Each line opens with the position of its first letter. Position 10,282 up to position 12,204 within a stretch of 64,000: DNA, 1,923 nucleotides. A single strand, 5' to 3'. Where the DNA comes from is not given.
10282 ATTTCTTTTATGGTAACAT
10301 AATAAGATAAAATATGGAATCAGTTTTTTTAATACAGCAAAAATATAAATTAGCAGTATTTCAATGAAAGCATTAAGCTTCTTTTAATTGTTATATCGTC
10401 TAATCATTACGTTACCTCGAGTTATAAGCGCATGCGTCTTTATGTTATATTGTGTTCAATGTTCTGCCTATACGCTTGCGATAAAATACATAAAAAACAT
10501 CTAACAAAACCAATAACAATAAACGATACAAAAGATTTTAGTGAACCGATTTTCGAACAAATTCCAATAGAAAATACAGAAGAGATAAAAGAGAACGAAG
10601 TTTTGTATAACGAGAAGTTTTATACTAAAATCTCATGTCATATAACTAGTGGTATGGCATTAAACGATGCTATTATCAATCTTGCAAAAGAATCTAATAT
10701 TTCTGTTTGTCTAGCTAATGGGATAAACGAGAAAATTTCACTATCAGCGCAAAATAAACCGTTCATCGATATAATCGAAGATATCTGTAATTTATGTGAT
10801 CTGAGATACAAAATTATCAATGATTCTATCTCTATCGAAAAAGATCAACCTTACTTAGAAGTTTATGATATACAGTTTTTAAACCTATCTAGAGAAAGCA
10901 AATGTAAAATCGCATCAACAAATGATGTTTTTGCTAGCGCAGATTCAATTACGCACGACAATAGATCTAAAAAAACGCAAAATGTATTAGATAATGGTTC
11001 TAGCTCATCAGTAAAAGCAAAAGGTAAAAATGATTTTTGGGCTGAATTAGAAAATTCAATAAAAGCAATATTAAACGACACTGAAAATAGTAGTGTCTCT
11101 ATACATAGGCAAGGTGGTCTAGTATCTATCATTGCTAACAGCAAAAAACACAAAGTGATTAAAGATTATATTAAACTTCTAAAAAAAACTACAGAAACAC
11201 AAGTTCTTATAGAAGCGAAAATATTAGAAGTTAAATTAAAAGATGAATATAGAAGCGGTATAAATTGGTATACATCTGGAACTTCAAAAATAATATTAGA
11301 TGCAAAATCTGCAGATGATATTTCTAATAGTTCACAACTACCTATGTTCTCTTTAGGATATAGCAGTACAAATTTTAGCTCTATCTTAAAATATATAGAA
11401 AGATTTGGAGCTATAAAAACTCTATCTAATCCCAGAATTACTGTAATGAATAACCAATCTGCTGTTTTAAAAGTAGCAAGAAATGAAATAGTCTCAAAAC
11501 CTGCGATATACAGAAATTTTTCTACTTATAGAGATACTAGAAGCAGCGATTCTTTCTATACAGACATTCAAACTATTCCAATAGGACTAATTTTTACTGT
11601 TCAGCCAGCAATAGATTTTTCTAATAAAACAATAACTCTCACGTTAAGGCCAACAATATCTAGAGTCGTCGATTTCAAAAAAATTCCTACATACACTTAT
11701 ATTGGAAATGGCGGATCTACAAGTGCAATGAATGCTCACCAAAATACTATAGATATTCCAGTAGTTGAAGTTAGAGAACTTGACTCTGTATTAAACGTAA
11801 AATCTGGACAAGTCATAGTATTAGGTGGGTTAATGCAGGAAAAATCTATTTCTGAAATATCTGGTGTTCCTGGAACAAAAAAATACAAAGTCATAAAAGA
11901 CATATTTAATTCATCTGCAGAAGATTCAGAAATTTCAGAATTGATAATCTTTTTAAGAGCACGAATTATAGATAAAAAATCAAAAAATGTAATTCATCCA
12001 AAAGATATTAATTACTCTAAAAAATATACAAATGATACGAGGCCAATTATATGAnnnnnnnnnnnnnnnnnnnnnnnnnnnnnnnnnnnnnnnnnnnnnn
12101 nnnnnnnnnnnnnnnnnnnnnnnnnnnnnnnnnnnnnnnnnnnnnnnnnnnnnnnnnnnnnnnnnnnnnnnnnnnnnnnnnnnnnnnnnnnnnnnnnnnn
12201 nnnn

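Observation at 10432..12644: Minimal lipoprotein-secretin + prepilin pair with no assembly machinery nearby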

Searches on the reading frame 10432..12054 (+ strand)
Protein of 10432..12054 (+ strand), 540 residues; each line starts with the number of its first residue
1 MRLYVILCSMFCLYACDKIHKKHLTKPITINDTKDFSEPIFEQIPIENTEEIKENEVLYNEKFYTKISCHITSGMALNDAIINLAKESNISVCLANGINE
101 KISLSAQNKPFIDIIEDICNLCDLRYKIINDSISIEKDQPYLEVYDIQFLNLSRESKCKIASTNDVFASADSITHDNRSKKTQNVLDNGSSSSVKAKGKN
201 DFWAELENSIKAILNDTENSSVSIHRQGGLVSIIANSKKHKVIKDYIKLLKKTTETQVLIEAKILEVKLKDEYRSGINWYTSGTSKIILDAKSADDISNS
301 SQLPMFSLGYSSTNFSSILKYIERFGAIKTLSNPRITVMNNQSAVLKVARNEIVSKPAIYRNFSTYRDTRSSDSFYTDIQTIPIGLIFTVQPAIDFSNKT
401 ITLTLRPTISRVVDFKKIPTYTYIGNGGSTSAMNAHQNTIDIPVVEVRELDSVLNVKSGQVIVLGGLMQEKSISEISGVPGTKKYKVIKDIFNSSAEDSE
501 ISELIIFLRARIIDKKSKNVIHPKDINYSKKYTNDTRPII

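Call 4: search_protein_families(library=pfam, proteins=[window:10432-12054:+], max_evalue=0.1)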
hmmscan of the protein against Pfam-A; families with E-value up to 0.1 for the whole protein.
window:10432-12054:+ (540 aa): 2 families
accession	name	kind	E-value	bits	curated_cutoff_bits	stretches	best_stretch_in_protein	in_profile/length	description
PF00263.26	Secretin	-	6.4e-27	94.6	27.5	1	323-514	3-169/169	Bacterial type II and III secretion system protein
PF07655.18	Secretin_N_2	-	4.1e-07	30.9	23.4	1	143-223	2-86/91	Secretin N-terminal domain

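Call 5: search_protein_families(library=ncbifam, proteins=[window:10432-12054:+], max_evalue=0.1)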
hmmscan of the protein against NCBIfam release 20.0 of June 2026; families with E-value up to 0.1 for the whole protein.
window:10432-12054:+ (540 aa): 9 families
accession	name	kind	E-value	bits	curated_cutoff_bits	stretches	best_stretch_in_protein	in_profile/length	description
TIGR02519.1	pilus_MshL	equivalog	1.3e-52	178.6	250.2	1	222-513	1-290/290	pilus (MSHA type) biogenesis protein MshL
TIGR02517.1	type_II_gspD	equivalog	4.6e-28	98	351.35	1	164-517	254-594/600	type II secretion system secretin GspD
TIGR02520.1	pilus_B_mal_scr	equivalog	2.7e-16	59.2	287.65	1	107-480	127-485/513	PilN family type IVB pilus formation outer membrane protein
NF042912.1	Amuc_1098_fam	equivalog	8.6e-16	57.1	750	2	380-519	660-802/805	Amuc_1098 family type IV pilus outer membrane protein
TIGR02515.1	IV_pilus_PilQ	subfamily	8.5e-12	44.8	284.35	1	79-513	15-427/428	type IV pilus secretin PilQ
TIGR02516.1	type_III_yscC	equivalog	7.6e-11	41.2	238.45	2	426-514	375-462/463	type III secretion system outer membrane ring subunit SctC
NF011873.0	PRK15346.1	equivalog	2.3e-09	36.4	524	2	427-510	411-491/499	EscC/YscC/HrcC family type III secretion system outer membrane ring protein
NF010083.0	PRK13568.1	equivalog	6.8e-07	28.4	554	1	442-514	346-418/419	DNA uptake porin HofQ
NF007851.2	PRK10560.1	exception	2.9e-06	26.4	598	1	441-515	337-411/412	DNA uptake porin HofQ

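Call 9: find_homologous_proteins(query=window:10432-12051:+)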
Query window:10432-12051:+ (540 aa): 745 proteins with E <= 0.001 among 8000 candidates; the best 120 are listed.
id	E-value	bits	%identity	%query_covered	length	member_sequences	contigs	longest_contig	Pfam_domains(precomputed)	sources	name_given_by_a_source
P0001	0.0e+0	1170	100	100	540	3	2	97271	PF07655.19,PF00263.27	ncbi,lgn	-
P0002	7.3e-290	980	85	100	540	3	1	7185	PF00263.27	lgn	-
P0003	7.7e-210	716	61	97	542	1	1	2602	PF07655.19,PF00263.27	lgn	-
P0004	8.5e-206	703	61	99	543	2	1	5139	PF07655.19,PF00263.27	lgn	-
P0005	1.0e-198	679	58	100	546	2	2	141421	PF00263.27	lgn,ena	-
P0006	2.6e-156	540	48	99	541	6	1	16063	PF07655.19,PF00263.27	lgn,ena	-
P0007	1.8e-150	520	48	93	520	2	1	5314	PF00263.27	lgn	-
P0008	5.9e-148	512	45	99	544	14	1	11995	PF07655.19,PF00263.27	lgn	-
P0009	9.8e-137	475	50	82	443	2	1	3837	PF07655.19,PF00263.27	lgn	-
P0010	4.0e-126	440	46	85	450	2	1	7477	PF07655.19,PF00263.27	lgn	-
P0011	1.4e-123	432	44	90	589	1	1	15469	PF07655.19,PF00263.27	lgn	-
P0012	4.6e-122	427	42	100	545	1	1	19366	PF07655.19,PF00263.27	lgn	-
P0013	8.0e-121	422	42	95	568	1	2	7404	PF07655.19,PF00263.27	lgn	-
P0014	9.7e-121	422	41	99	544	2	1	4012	PF07655.19,PF00263.27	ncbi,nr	ncbi:MAG: secretin N-terminal domain-containing protein [Holosporaceae bacterium]|nr:secretin N-term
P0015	2.3e-120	421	45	89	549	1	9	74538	PF07655.19,PF00263.27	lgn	-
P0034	4.3e-116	407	41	96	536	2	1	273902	PF07655.19,PF00263.27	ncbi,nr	ncbi:MAG: secretin N-terminal domain-containing protein [Holosporaceae bacterium]|nr:secretin N-term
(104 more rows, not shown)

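Call 10: find_encoding_contigs(protein=P0001, flank=10000, max_places=3)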
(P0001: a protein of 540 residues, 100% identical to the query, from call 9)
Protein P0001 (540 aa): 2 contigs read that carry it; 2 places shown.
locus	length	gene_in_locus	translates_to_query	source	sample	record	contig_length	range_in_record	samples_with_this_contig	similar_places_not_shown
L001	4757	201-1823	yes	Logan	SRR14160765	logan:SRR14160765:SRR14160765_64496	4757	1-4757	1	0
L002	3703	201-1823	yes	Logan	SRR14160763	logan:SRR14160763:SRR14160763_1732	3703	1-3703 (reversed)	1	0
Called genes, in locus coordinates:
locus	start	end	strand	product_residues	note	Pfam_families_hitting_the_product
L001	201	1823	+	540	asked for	PF07655:Secretin_N_2 (weak), PF00263:Secretin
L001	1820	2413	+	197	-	PF07963:N_methyl (weak)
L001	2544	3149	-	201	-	PF00574:CLP_protease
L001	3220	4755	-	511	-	?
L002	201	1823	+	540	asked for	PF07655:Secretin_N_2 (weak), PF00263:Secretin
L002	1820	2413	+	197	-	PF07963:N_methyl (weak)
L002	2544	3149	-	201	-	PF00574:CLP_protease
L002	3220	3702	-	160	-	?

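Call 11: find_encoding_contigs(protein=P0034, flank=10000, max_places=2)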
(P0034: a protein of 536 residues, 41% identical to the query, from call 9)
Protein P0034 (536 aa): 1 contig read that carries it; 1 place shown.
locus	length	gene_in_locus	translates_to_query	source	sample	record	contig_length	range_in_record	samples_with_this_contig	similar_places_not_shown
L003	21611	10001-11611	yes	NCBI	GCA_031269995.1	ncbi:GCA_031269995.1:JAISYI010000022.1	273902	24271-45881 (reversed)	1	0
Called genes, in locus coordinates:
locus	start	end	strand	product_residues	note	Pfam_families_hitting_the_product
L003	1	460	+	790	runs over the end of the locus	PF02518:HATPase_c, PF00204:DNA_gyraseB, PF01751:Toprim, PF00986:DNA_gyraseB_C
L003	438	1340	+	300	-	-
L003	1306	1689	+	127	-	-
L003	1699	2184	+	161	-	PF02075:RuvC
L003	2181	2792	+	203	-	PF01330:RuvA_N, PF14520:HHH_5, PF07499:RuvA_C (weak)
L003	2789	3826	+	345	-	PF05496:RuvB_N, PF00004:AAA, PF07728:AAA_5 (weak), PF17864:AAA_lid_4, PF05491:WHD_RuvB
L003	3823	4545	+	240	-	PF01618:MotA_ExbB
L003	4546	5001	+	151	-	PF02472:ExbD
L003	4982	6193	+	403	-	-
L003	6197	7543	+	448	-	PF04052:TolB_N, PF00930:DPPIV_N (faint), PF19283:APEH_N (faint), PF26550:Tricorn_2nd, PF07676:PD40 (weak), PF26549:Tricorn_N, PF07676:PD40, PF26550:Tricorn_2nd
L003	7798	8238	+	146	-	PF01245:Ribosomal_L19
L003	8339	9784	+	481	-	PF03219:TLC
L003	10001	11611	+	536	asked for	PF07655:Secretin_N_2, PF00263:Secretin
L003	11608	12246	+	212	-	-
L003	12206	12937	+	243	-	-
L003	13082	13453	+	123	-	PF00164:Ribosom_S12_S23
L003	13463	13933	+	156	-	PF00177:Ribosomal_S7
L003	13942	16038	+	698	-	PF00009:GTP_EFTU, PF03144:GTP_EFTU_D2, PF22042:EF-G_D2, PF14492:EFG_III, PF03764:EFG_IV, PF00679:EFG_C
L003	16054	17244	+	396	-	PF00009:GTP_EFTU, PF03144:GTP_EFTU_D2, PF03143:GTP_EFTU_D3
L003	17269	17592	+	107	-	PF00338:Ribosomal_S10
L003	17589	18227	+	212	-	PF00297:Ribosomal_L3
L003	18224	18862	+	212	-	PF00573:Ribosomal_L4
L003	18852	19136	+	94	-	PF00276:Ribosomal_L23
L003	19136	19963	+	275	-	PF00181:Ribosomal_L2_N, PF03947:Ribosomal_L2_C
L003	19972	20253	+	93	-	PF00203:Ribosomal_S19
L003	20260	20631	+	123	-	PF00237:Ribosomal_L22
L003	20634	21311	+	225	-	PF07650:KH_2, PF00189:Ribosomal_S3_C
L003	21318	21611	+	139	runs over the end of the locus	PF00252:Ribosomal_L16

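Call 12: find_encoding_contigs(protein=P0005, flank=10000, max_places=2)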
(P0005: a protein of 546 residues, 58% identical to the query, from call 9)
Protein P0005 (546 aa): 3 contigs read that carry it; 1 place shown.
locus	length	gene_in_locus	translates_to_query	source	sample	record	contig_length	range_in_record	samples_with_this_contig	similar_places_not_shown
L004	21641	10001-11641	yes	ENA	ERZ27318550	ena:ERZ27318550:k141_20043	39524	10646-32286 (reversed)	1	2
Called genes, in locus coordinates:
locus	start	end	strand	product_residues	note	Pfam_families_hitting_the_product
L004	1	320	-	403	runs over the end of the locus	PF03237:Terminase_6N, PF17289:Terminase_6C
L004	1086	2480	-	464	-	-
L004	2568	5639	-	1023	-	PF00580:UvrD-helicase, PF13245:AAA_19, PF13361:UvrD_C, PF13538:UvrD_C_2 (faint)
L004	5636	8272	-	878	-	PF12705:PDDEXK_1 (weak)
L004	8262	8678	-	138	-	PF02367:TsaE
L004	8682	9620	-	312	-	PF04055:Radical_SAM, PF06968:BATS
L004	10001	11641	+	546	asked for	PF00263:Secretin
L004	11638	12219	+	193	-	PF07963:N_methyl (weak)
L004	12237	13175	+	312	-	PF03741:TerC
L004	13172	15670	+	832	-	PF00989:PAS (faint), PF08448:PAS_4 (faint), PF13188:PAS_8 (faint), PF13426:PAS_9 (faint), PF00512:HisKA, PF02518:HATPase_c, PF00072:Response_reg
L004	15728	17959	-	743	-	-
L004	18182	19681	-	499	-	PF13541:ChlI, PF00158:Sigma54_activat (weak), PF00493:MCM, PF01078:Mg_chelatase, PF07728:AAA_5, PF13335:Mg_chelatase_C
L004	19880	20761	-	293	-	PF06996:T6SS_TssG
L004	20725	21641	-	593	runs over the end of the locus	PF05947:T6SS_TssF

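Call 27: find_related_loci(query=window:10432-12051:+, collection=genome_contigs, flank=10000)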
Query window:10432-12051:+ (540 aa) in genome_contigs; peptide patterns used: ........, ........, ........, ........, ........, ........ (x = any residue, [..] = any of these).
97 stretches matched a pattern; 23 encode a relative of the query (tblastn E <= 1e-3); 23 distinct loci.
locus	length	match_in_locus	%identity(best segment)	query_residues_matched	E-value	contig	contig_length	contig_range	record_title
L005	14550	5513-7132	98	1-540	0e+0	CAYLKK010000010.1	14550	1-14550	MAG TPA_asm: uncultured Alphaproteobacteria bacterium isolate SRP315200_co2_804 genome assembly, contig: NODE_4786_lengt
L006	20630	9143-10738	45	7-538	5e-157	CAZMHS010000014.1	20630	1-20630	MAG TPA_asm: uncultured Alphaproteobacteria bacterium isolate SRP225648_co1_271 genome assembly, contig: NODE_6188_lengt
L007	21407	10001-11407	41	60-539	4e-121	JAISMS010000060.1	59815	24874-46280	MAG: Holosporaceae bacterium isolate Im510_bin49 k119_112390, whole genome shotgun sequence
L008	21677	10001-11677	39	1-539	3e-117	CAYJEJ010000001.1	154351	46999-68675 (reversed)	MAG TPA_asm: uncultured Alphaproteobacteria bacterium isolate ERP123703_co3_2 genome assembly, contig: NODE_43_length_15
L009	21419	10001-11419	42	66-538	2e-108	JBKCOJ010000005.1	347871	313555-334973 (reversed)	MAG: Pseudomonadota bacterium isolate samp_455_metabat2_141 samp_455_582783, whole genome shotgun sequence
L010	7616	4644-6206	39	20-539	4e-108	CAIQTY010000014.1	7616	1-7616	MAG: uncultured Alphaproteobacteria bacterium isolate Ki1-1-6m_bin-0741 genome assembly, contig: bin-0741:14/54, whole g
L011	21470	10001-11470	36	22-539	5e-95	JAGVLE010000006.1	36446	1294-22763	MAG: Alphaproteobacteria bacterium isolate SW_33 c_000000039340, whole genome shotgun sequence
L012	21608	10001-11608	35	2-539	3e-94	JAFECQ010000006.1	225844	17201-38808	MAG: Proteobacteria bacterium isolate SZAS-37 PROT-AMP-15__6__length-225844, whole genome shotgun sequence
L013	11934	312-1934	33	1-539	1e-90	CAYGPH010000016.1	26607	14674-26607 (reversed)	MAG TPA_asm: uncultured Verrucomicrobiales bacterium isolate ERP117304_co2_39 genome assembly, contig: NODE_1552_length_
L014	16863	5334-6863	35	1-516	1e-90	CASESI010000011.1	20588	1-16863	uncultured Holosporaceae bacterium isolate CO.B10.metabat-bins.285 genome assembly, contig: CO.B10.metabat-bins.285.fa_k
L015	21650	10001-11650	32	1-538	3e-86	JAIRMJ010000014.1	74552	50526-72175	MAG: Holosporales bacterium isolate Cd354_bin10 k119_1166950, whole genome shotgun sequence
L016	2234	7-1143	34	159-539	2e-74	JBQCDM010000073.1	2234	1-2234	MAG: Candidatus Nucleicultricaceae bacterium isolate bin1026 k127_3232463, whole genome shotgun sequence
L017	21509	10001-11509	28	67-540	7e-65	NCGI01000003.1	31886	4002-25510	MAG: Polaromonas sp. 28-63-22 04302015_28_scaffold_319, whole genome shotgun sequence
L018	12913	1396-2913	28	67-540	8e-64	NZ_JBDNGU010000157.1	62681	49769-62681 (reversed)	MAG: Polaromonas sp. isolate concoct.226.WLB k141_878679, whole genome shotgun sequence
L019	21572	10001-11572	26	67-538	4e-57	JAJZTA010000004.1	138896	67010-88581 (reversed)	MAG: Proteobacteria bacterium isolate SKS3.bin62 NODE_150_length_138896_cov_3.604933, whole genome shotgun sequence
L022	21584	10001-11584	34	67-539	1e-50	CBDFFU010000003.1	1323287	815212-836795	MAG: Alphaproteobacteria bacterium isolate 1dc9c92b-121d-4efa-9d34-c4379e75eccc genome assembly, contig: contig_3, whole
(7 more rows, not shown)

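Call 38: find_homologous_proteins(query=L022:19501-21402:+, max_evalue=1e-10)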
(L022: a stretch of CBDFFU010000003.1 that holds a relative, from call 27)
Query L022:19501-21402:+ (634 aa): 8000 proteins with E <= 1e-10 among 8000 candidates; the best 120 are listed.
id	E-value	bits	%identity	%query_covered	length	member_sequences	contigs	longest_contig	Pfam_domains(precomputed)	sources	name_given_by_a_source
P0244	0.0e+0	1416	100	100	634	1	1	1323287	PF05157.21,PF00437.27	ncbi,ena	-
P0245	0.0e+0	1183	91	91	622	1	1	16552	PF05157.21,PF00437.27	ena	-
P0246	0.0e+0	1179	86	100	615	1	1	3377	PF05157.21,PF00437.27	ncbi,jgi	jgi:type IV pilus assembly protein PilB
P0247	0.0e+0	1132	86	91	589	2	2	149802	PF05157.21,PF00437.27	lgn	-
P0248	0.0e+0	1104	78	99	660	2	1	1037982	PF05157.21,PF00437.27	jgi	jgi:type IV pilus assembly protein PilB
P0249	0.0e+0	1016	76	91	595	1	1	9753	PF13173.13,PF05157.21,PF00437.27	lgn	-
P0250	0.0e+0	1016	79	87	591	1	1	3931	PF13173.13,PF05157.21,PF00437.27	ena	-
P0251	1.1e-297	1007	77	88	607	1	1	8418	PF13173.13,PF05157.21,PF00437.27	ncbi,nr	ncbi:MAG: type secretory pathway, ATPase PulE/Tfp pilus assembly pathway, ATPase PilB [Alphaproteoba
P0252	1.8e-296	1003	78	87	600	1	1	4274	PF13173.13,PF05157.21,PF00437.27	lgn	-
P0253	8.0e-296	1000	73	94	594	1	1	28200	PF13173.13,PF05157.21,PF00437.27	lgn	-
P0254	1.2e-295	1000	76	88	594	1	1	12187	PF05157.21,PF00437.27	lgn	-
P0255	1.2e-295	1000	75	92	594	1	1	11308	PF13173.13,PF05157.21,PF00437.27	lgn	-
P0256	2.0e-295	999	73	94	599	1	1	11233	PF13173.13,PF05157.21,PF00437.27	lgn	-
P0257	9.0e-295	997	74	94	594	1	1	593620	PF13173.13,PF05157.21,PF00437.27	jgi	jgi:type IV pilus assembly protein PilB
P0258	9.8e-295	997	74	94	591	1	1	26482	PF13173.13,PF05157.21,PF00437.27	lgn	-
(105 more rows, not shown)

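Call 43: search_solved_structures(query=window:10432-12051:+, max_evalue=0.001)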
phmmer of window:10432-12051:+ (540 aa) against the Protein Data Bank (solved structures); distinct sequences matched with E-value up to 0.001: 14.
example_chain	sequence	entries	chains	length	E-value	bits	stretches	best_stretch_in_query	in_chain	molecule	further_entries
9u5s_A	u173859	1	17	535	1.5e-09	40.6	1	167-517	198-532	Outer membrane lipoprotein BfpB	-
5w68_A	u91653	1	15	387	4.6e-07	32.4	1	437-528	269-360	Putative type II secretion protein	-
6i1x_A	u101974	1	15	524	1e-06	31.2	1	443-514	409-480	Type II secretion system protein D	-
5zdh_A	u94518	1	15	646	3.8e-06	29.4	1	437-528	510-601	Type II secretion system protein D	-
9k8v_A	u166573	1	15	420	3.9e-06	29.3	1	440-519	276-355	General secretion pathway protein D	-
7ofh_A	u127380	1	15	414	4.9e-06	29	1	444-513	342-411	Virion export protein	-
5wq9_A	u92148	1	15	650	6.5e-06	28.6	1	439-517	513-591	Type II secretion system protein D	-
5wq8_A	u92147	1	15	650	1.2e-05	27.7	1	439-517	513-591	Type II secretion system protein D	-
3jc8_Qa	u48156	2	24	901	1.5e-05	27.4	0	443-516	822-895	PilQ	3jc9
6i1y_A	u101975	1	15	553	2.6e-05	26.6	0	440-528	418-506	General secretion pathway protein GspD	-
5wln_G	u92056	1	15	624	4.9e-05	25.7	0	301-514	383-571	Type II secretion system protein D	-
5wq7_A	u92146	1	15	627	0.00031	23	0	431-514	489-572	Putative type II secretion system protein D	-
4av2_A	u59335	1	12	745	0.00069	21.9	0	433-514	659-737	TYPE IV PILUS BIOGENESIS AND COMPETENCE PROTEIN PILQ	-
9sh1_A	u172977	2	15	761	0.00072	21.8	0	434-513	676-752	Type IV pilus biogenesis and competence protein PilQ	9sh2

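Call 48: find_encoding_contigs(protein=P0002, flank=10000, max_places=2)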
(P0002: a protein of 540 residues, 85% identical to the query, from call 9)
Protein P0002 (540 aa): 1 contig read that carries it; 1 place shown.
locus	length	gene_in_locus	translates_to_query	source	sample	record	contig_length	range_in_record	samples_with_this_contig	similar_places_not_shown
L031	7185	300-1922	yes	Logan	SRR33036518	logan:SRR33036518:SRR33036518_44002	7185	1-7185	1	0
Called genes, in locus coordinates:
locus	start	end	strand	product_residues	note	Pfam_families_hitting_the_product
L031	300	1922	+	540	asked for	PF00263:Secretin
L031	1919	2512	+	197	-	PF07963:N_methyl (weak)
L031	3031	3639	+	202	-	PF04972:BON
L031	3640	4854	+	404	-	PF07690:MFS_1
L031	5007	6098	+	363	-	PF01926:MMR_HSR1, PF02421:FeoB_N (weak), PF06071:YchF-GTPase_C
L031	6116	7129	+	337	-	PF01073:3Beta_HSD, PF01370:Epimerase, PF03435:Sacchrp_dh_NADP (weak), PF04321:RmlD_sub_bind (weak), PF16363:GDP_Man_Dehyd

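Call 65: search_protein_representatives(protein=P0244)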
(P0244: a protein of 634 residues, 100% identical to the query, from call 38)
Query: 634 residues. Proteins with E-value up to 0.001 (for the whole library): 62550; up to 1e-10: 35959; up to 1e-30: 15391. The best 150 are listed.
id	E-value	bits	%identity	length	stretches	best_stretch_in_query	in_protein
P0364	3.8e-218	742.2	62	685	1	77-629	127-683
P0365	5.7e-211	718.5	59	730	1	77-629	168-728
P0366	3.5e-190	649.8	54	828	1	79-633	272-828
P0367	5.8e-185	632.6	51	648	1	62-633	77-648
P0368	6.5e-184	629.1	46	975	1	19-633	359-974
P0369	1.9e-183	627.6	44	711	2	77-633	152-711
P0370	4.2e-180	616.6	40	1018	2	136-632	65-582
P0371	2.4e-169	581.0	42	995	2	246-629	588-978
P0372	1.3e-168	578.6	41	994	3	254-625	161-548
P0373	1.8e-167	574.8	48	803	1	79-633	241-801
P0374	3.8e-164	563.9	48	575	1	81-632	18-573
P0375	3.3e-163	560.8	41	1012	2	249-631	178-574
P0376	3.9e-163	560.5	40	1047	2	247-626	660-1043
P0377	9.6e-163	559.2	38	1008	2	115-633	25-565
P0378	5.7e-162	556.7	48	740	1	77-632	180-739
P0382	5.1e-150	517.2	47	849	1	77-633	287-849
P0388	5.9e-147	507.1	45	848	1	85-633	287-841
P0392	3.7e-144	497.8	46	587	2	83-543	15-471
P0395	1.3e-140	486.1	46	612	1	84-631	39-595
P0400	1.4e-137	476.1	43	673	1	76-630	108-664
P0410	1.6e-131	456.1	41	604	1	75-629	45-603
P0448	1.2e-120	420.2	40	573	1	86-631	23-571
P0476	4.9e-118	411.6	41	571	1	78-627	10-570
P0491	5.7e-117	408.1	40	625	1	85-627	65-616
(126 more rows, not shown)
